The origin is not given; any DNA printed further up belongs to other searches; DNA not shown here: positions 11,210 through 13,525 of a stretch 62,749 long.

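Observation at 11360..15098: No Maf-type transferase; instead a TPR protein plus two unassigned glycosyltransferase-like proteins sit directly upstream of fliC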

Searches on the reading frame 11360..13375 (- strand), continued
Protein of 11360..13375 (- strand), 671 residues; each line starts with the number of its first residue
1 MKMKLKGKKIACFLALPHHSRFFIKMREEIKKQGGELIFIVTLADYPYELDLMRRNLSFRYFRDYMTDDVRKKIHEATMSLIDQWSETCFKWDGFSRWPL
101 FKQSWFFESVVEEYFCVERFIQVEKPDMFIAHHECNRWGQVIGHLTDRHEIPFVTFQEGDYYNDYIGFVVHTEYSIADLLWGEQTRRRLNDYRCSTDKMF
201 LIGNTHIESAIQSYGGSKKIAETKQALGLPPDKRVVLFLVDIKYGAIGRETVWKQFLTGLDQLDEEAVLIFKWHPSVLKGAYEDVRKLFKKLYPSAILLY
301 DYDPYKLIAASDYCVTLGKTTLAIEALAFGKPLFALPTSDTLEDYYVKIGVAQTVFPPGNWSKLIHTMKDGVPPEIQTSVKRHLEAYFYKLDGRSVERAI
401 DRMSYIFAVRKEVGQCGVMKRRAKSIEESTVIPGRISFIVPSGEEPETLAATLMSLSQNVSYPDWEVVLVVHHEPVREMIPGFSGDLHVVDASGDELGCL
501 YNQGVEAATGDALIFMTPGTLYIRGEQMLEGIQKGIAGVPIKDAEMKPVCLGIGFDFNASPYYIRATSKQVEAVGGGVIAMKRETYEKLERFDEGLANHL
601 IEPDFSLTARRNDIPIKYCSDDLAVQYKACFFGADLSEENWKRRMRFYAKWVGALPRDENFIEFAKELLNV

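Call 35: fold_search(model_id=the predicted structure, library=pdb)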
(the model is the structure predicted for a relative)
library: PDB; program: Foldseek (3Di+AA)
matches with E <= 10: 1757; with E <= 0.001: 592
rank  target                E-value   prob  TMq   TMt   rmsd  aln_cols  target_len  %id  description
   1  5enz_A                1.1e-13  1.00  0.40  0.68   6.1       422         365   16  S. aureus MnaA-UDP co-structure (released 2016-04-27)
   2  1f6d_C                3.0e-13  1.00  0.40  0.69   6.1       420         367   14  THE STRUCTURE OF UDP-N-ACETYLGLUCOSAMINE 2-EPIMERASE FROM E. COLI. (released 2000-12-13)
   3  3dzc_A                4.7e-13  1.00  0.41  0.69   5.8       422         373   13  2.35 Angstrom resolution structure of WecB (VC0917), a UDP-N-acetylglucosamine 2-epimerase from Vibrio cholerae. (released 2008-08-12)
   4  1f6d_B                5.5e-13  1.00  0.40  0.67   6.3       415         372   15  THE STRUCTURE OF UDP-N-ACETYLGLUCOSAMINE 2-EPIMERASE FROM E. COLI. (released 2000-12-13)
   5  1f6d_A                9.7e-13  1.00  0.41  0.69   6.3       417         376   14  THE STRUCTURE OF UDP-N-ACETYLGLUCOSAMINE 2-EPIMERASE FROM E. COLI. (released 2000-12-13)
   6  9cm8_A                1.2e-12  1.00  0.41  0.70   5.3       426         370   15  UDP-GlcNAc 2-epimerase MnaA of Paenibacillus alvei (released 2024-10-02)
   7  5xvs_B                1.2e-12  1.00  0.37  0.61   7.8       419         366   12  Crystal structure of UDP-GlcNAc 2-epimerase NeuC complexed with UDP (released 2018-04-11)
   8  9cm8_B                1.6e-12  1.00  0.42  0.71   5.2       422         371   15  UDP-GlcNAc 2-epimerase MnaA of Paenibacillus alvei (released 2024-10-02)
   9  3beo_A                1.8e-12  1.00  0.40  0.66   6.3       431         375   14  A Structural Basis for the allosteric regulation of non-hydrolyzing UDP-GlcNAc 2-epimerases (released 2008-02-19)
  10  6vlc_D                2.0e-12  1.00  0.41  0.69   5.9       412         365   14  Crystal structure of UDP-GlcNAc 2-epimerase from Neisseria meningitidis bound to UDP-GlcNAc (released 2020-11-11)
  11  5enz_B                2.0e-12  1.00  0.38  0.62   7.0       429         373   16  S. aureus MnaA-UDP co-structure (released 2016-04-27)
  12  6vlc_B                3.6e-12  1.00  0.41  0.70   5.6       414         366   14  Crystal structure of UDP-GlcNAc 2-epimerase from Neisseria meningitidis bound to UDP-GlcNAc (released 2020-11-11)
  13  1f6d_D                3.8e-12  1.00  0.42  0.70   6.3       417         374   14  THE STRUCTURE OF UDP-N-ACETYLGLUCOSAMINE 2-EPIMERASE FROM E. COLI. (released 2000-12-13)
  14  3ot5_A                4.7e-12  1.00  0.40  0.67   6.1       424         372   14  2.2 Angstrom Resolution Crystal Structure of putative UDP-N-acetylglucosamine 2-epimerase from Listeria monocytogenes (released 2010-09-22)
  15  3ot5_C                5.3e-12  1.00  0.40  0.66   6.0       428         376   14  2.2 Angstrom Resolution Crystal Structure of putative UDP-N-acetylglucosamine 2-epimerase from Listeria monocytogenes (released 2010-09-22)
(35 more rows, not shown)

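Call 41: find_related_loci(query=A1, collection=genome_contigs, flank=10000)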
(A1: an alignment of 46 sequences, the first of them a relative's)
Query A1 (671 aa) in genome_contigs; peptide patterns used: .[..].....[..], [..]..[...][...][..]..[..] (x = any residue, [..] = any of these).
93 stretches matched a pattern; 47 encode a relative of the query (tblastn E <= 1e-3); 47 distinct loci.
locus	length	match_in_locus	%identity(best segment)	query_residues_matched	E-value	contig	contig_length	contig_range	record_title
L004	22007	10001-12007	65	3-671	0e+0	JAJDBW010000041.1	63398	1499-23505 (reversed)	MAG: Nitrospirota bacterium isolate OFTM308 OFTM308_40, whole genome shotgun sequence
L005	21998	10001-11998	59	3-671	0e+0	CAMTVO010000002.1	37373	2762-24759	MAG: uncultured Nitrospiraceae bacterium isolate G05_MAG_00012 genome assembly, contig: G05_MAG_00012_000000000056, whol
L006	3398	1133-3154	60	3-671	0e+0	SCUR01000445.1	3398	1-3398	MAG: Candidatus Manganitrophaceae bacterium isolate GW715_bin.13 GW715_bin.13-98254, whole genome shotgun sequence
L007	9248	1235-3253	59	3-671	0e+0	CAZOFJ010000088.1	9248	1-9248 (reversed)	MAG TPA_asm: uncultured Nitrospirota bacterium isolate SRP287051_co2_246 genome assembly, contig: NODE_12167_length_9248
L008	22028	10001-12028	55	2-671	0e+0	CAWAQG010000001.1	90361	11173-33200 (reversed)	MAG: Nitrospirota bacterium isolate MFD03726.bin.1.191 genome assembly, contig: contig_111873, whole genome shotgun sequ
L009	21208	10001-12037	52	1-671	0e+0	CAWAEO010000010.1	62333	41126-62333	MAG: Nitrospirota bacterium isolate MFD03726.bin.2.162 genome assembly, contig: contig_51378, whole genome shotgun seque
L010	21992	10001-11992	51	3-671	0e+0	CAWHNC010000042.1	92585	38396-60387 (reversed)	MAG: Nitrospirota bacterium isolate MFD04752.bin.1.93 genome assembly, contig: contig_174266, whole genome shotgun seque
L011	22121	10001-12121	49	3-671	0e+0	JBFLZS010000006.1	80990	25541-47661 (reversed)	MAG: Nitrospirota bacterium isolate MAG117 MAG117_6, whole genome shotgun sequence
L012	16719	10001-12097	46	2-671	0e+0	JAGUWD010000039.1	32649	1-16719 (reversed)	MAG: Thermodesulfovibrionales bacterium isolate DeMMO5_1 c_000000015999, whole genome shotgun sequence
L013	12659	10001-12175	44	2-671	0e+0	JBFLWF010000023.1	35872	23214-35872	MAG: Nitrospirota bacterium isolate MAG025 MAG025_23, whole genome shotgun sequence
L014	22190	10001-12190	45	2-671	0e+0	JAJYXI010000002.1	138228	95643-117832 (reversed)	MAG: Nitrospirae bacterium isolate FK3.bin35 NODE_145_length_138228_cov_8.465840, whole genome shotgun sequence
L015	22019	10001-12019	47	3-671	0e+0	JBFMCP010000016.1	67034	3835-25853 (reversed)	MAG: Nitrospirota bacterium isolate MAG196 MAG196_16, whole genome shotgun sequence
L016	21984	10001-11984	51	3-668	0e+0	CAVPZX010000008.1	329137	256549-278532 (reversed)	MAG: Nitrospirota bacterium isolate MFD03726.bin.1.73 genome assembly, contig: contig_81005, whole genome shotgun sequen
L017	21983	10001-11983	44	3-671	0e+0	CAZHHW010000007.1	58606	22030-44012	MAG TPA_asm: uncultured Gammaproteobacteria bacterium isolate SRP193066_co2_437 genome assembly, contig: NODE_180_length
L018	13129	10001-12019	43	2-671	0e+0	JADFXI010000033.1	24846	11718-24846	MAG: Nitrospirae bacterium isolate nDJH13bin21 nDJH13_bin21_NODE_33_length_24846_cov_5.181844, whole genome shotgun sequ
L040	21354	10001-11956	39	3-669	8e-156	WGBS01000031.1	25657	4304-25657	MAG: Gammaproteobacteria bacterium isolate S144_34 k151_133719, whole genome shotgun sequence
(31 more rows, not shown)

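Call 44: find_encoding_contigs(protein=P0105, flank=10000, max_places=1)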
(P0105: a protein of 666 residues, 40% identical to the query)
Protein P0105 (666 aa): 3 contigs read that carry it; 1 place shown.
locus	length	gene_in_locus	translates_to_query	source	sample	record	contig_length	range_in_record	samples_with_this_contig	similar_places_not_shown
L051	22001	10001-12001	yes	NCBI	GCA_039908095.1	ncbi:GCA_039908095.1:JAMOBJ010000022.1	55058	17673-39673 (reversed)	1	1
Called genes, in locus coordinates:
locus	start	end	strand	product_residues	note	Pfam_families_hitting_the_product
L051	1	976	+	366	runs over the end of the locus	PF00291:PALP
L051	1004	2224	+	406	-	PF01676:Metalloenzyme, PF10143:PhosphMutase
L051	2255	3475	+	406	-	PF00696:AA_kinase, PF01842:ACT, PF22468:ACT_9, PF13840:ACT_7, PF22468:ACT_9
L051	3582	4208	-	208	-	-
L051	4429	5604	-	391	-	PF01546:Peptidase_M20, PF07687:M20_dimer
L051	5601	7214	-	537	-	PF03023:MurJ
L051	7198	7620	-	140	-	-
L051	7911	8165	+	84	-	-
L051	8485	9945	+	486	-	PF00027:cNMP_binding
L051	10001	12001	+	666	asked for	-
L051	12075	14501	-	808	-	PF05226:CHASE2, PF00069:Pkinase, PF07714:PK_Tyr_Ser-Thr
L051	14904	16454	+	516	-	PF02518:HATPase_c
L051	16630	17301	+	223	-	-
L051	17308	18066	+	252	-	PF01479:S4, PF01728:FtsJ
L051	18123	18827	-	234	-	PF15515:MvaI_BcnI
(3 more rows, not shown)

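Call 45: find_encoding_contigs(protein=P0093, flank=10000, max_places=1)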
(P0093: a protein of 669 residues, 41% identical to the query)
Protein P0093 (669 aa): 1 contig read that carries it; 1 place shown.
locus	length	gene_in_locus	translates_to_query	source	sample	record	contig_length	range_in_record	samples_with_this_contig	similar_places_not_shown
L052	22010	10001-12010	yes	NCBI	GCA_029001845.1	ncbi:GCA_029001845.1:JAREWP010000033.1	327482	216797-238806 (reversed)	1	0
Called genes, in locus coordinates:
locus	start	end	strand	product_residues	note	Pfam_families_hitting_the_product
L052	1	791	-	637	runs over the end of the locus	PF00724:Oxidored_FMN, PF01266:DAO (faint), PF03486:HI0933_like (faint), PF07992:Pyr_redox_2, PF12831:FAD_oxidored (weak), PF13450:NAD_binding_8 (faint), PF13738:Pyr_redox_3 (weak), PF00070:Pyr_redox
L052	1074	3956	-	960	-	PF02446:Glyco_hydro_77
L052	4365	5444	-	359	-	PF06723:MreB_Mbl, PF25229:Salactin (weak), PF00022:Actin (faint)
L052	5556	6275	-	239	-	PF01584:CheW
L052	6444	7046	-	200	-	PF01726:LexA_DNA_bind, PF00717:Peptidase_S24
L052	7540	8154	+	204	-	PF01300:Sua5_yciO_yrdC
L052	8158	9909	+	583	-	PF00753:Lactamase_B (weak), PF19583:ODP, PF00990:GGDEF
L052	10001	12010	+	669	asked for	-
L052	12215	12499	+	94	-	-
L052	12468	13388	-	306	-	PF03734:YkuD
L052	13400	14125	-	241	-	PF00588:SpoU_methylase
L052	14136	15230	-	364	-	PF04055:Radical_SAM, PF13186:SPASM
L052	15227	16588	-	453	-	PF00036:EF-hand_1 (faint), PF13405:EF-hand_6 (faint)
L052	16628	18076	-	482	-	PF20695:UbiD_N, PF01977:UbiD, PF20696:UbiD_C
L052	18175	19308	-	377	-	-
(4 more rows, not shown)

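Call 50: search_protein_families(library=ncbifam, alignment_id=A1, max_evalue=0.001)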
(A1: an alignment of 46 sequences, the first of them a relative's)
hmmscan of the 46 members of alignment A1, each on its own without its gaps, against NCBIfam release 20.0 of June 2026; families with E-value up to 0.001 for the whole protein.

A. member 1, P0001 (671 aa): 2 families
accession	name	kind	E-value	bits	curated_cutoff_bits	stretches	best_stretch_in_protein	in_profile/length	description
NF046086.1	BFO_1060_trans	domain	1.6e-09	37.4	200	1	265-403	219-360/365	BFO_1060 family glycosyltransferase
TIGR04396.2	surf_polysacc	subfamily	1.1e-07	31.4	125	1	253-408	207-364/427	surface carbohydrate biosynthesis protein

B. families by the number of members that match (of 46 scanned): 8 families
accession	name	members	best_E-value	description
NF046086.1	BFO_1060_trans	38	8.4e-16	BFO_1060 family glycosyltransferase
TIGR03965.1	mycofact_glyco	22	2e-09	mycofactocin biosynthesis glycosyltransferase MftF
TIGR04396.2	surf_polysacc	19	5e-09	surface carbohydrate biosynthesis protein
TIGR04283.1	glyco_like_mftF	13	3.5e-06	TIGR04283 family arsenosugar biosynthesis glycosyltransferase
TIGR03937.1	PgaC_IcaA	2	0.00012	poly-beta-1,6-N-acetyl-D-glucosamine synthase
NF041875.1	EPS_EpsD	2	0.0002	exopolysaccharide biosynthesis glycosyltransferase EpsD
NF038299.1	EPS_HpsN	1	1.7e-05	hormogonium polysaccharide biosynthesis glycosyltransferase HpsN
NF041712.1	techglyph_taseTarF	1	0.00042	teichoic acid glycerol-phosphate transferase TarF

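Call 51: search_protein_families(library=pfam, alignment_id=A1, max_evalue=0.01)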
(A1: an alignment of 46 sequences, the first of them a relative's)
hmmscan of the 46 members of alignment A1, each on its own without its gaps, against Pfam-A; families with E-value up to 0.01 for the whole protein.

A. member 1, P0001 (671 aa): 2 families
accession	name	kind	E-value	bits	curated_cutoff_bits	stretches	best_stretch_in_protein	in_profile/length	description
PF00535.33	Glycos_transf_2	-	0.00014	22.3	23.3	1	437-516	1-85/168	Glycosyl transferase family 2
PF13641.12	Glyco_tranf_2_3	-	0.0024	18.4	27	0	433-473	1-39/230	Glycosyltransferase like family 2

B. families by the number of members that match (of 46 scanned): 6 families
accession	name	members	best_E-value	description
PF00535.33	Glycos_transf_2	40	1.3e-09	Glycosyl transferase family 2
PF02350.25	Epimerase_2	13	1.3e-06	UDP-N-acetylglucosamine 2-epimerase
PF13641.12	Glyco_tranf_2_3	9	0.00011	Glycosyltransferase like family 2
PF04464.20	Glyphos_transf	7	2.5e-05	CDP-Glycerol:Poly(glycerophosphate) glycerophosphotransferase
PF04007.18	DUF354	4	7.3e-05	Protein of unknown function (DUF354)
PF00534.26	Glycos_transf_1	1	0.0092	Glycosyl transferases group 1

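Call 61: find_encoding_contigs(protein=P0003, flank=10000, max_places=1)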
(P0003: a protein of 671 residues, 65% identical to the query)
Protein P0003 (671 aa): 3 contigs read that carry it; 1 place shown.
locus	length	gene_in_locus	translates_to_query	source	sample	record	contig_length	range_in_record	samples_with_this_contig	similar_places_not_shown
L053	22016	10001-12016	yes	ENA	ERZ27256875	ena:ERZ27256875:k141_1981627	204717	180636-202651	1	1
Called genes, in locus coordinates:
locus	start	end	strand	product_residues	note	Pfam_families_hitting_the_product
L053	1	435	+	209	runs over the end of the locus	PF00117:GATase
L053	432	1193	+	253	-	PF00977:His_biosynth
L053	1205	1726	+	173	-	PF13302:Acetyltransf_3, PF13420:Acetyltransf_4, PF13523:Acetyltransf_8 (weak), PF00583:Acetyltransf_1 (weak)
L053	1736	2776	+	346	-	PF02911:Formyl_trans_C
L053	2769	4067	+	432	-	PF16254:DUF4910, PF09940:DUF2172, PF04389:Peptidase_M28 (weak)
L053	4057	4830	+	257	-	-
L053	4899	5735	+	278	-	-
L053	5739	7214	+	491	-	PF13302:Acetyltransf_3, PF00583:Acetyltransf_1, PF13508:Acetyltransf_7, PF08445:FR47 (faint)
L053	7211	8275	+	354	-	PF03102:NeuB, PF08666:SAF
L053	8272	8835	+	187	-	-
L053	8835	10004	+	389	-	-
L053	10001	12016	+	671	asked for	-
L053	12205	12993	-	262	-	PF05148:Methyltransf_8 (weak), PF08241:Methyltransf_11, PF13847:Methyltransf_31 (weak)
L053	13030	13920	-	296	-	-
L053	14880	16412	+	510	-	PF00669:Flagellin_N, PF00700:Flagellin_C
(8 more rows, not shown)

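Call 66: find_encoding_contigs(protein=P0043, flank=10000, max_places=1)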
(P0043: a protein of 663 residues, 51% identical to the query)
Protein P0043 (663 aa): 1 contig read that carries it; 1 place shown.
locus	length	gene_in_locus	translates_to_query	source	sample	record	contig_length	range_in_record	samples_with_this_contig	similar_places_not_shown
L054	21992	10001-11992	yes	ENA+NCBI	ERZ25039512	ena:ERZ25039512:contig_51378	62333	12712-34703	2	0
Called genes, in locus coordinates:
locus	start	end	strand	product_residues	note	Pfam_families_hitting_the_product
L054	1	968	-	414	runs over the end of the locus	PF13487:HD_5, PF01966:HD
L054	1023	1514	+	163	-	PF02464:CinA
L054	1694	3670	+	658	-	PF25487:ETR1_N, PF00989:PAS, PF08448:PAS_4, PF13188:PAS_8 (weak), PF13426:PAS_9, PF00512:HisKA, PF02518:HATPase_c, PF00072:Response_reg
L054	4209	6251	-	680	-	PF22745:Nlig-Ia, PF01653:DNA_ligase_aden, PF03120:OB_DNA_ligase, PF03119:DNA_ligase_ZBD, PF14520:HHH_5 (weak), PF12826:HHH_2, PF00533:BRCT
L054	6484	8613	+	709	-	PF00515:TPR_1, PF07719:TPR_2, PF13414:TPR_11, PF13424:TPR_12, PF13432:TPR_16, PF13424:TPR_12, PF00515:TPR_1, PF07719:TPR_2, +37 more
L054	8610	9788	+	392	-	-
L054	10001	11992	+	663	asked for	-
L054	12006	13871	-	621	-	PF02310:B12-binding, PF04055:Radical_SAM, PF22674:C2185-like_N (faint)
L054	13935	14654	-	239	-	PF01209:Ubie_methyltran (weak), PF13489:Methyltransf_23, PF07021:MetW (weak), PF13649:Methyltransf_25, PF13847:Methyltransf_31, PF08241:Methyltransf_11, PF08242:Methyltransf_12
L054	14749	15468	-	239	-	PF01209:Ubie_methyltran, PF13489:Methyltransf_23, PF05148:Methyltransf_8 (faint), PF13649:Methyltransf_25, PF13847:Methyltransf_31, PF08241:Methyltransf_11, PF08242:Methyltransf_12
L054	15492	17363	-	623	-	PF02310:B12-binding, PF04055:Radical_SAM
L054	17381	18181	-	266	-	PF13489:Methyltransf_23, PF08241:Methyltransf_11 (faint)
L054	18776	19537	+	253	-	-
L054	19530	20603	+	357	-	PF04055:Radical_SAM, PF13186:SPASM (faint)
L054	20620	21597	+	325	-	PF01075:Glyco_transf_9 (weak)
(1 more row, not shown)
